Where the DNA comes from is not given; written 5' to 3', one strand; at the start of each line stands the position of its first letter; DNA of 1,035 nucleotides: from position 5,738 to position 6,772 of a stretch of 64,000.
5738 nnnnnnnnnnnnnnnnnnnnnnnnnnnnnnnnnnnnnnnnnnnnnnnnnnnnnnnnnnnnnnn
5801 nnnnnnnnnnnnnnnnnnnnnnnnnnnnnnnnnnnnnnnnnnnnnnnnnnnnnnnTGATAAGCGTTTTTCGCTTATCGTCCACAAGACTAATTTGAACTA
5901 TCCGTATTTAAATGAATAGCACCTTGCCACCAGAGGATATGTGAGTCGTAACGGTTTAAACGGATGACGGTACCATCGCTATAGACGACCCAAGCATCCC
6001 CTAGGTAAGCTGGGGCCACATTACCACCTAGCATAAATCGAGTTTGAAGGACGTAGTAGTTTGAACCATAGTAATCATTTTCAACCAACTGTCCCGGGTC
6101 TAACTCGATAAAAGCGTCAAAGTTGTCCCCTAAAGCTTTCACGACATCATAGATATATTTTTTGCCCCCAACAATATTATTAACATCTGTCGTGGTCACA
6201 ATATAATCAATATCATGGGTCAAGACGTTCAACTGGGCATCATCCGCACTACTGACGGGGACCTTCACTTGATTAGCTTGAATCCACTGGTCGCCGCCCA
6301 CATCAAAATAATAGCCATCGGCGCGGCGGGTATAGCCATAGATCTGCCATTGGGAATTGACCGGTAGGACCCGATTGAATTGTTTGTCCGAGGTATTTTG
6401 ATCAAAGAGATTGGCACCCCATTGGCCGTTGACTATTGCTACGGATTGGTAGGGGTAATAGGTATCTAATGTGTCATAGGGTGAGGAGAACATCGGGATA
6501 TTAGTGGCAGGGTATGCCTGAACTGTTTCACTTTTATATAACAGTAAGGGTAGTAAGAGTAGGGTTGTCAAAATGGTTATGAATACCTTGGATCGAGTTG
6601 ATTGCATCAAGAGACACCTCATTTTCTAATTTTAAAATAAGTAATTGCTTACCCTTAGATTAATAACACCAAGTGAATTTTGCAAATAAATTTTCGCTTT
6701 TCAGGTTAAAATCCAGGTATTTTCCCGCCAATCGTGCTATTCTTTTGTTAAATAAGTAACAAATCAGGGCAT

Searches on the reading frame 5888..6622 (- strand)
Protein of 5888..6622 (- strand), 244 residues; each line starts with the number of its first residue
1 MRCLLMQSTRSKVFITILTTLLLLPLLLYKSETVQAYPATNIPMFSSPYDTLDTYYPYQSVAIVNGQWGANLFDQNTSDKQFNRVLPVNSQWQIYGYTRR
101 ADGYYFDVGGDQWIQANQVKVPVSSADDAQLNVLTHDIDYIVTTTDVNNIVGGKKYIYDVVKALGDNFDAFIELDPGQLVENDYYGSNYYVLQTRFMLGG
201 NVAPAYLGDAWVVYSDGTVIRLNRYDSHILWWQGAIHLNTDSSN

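Call 14: search_protein_families(library=pfam, proteins=[window:5888-6622:-], max_evalue=0.00001)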
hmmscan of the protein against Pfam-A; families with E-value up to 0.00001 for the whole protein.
window:5888-6622:- (244 aa): 0 families

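Call 59: search_protein_families(library=pfam, proteins=[window:5888-6622:-], max_evalue=1)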
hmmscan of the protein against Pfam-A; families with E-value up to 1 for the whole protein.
window:5888-6622:- (244 aa): 1 family
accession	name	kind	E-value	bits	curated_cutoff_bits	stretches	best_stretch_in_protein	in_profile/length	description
PF23487.1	Ig_TMEM132_6th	-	0.23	11.9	27.8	1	209-228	47-66/116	TMEM132 sixth domain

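Call 60: search_solved_structures(query=window:5888-6622:-, max_evalue=1)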
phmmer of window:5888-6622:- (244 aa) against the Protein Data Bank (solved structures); distinct sequences matched with E-value up to 1: 1.
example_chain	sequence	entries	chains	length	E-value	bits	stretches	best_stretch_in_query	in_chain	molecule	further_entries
1ew4_A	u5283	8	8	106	1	12.4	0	75-114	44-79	CYAY PROTEIN | Protein cyaY | Iron-sulfur cluster assembly protein CyaY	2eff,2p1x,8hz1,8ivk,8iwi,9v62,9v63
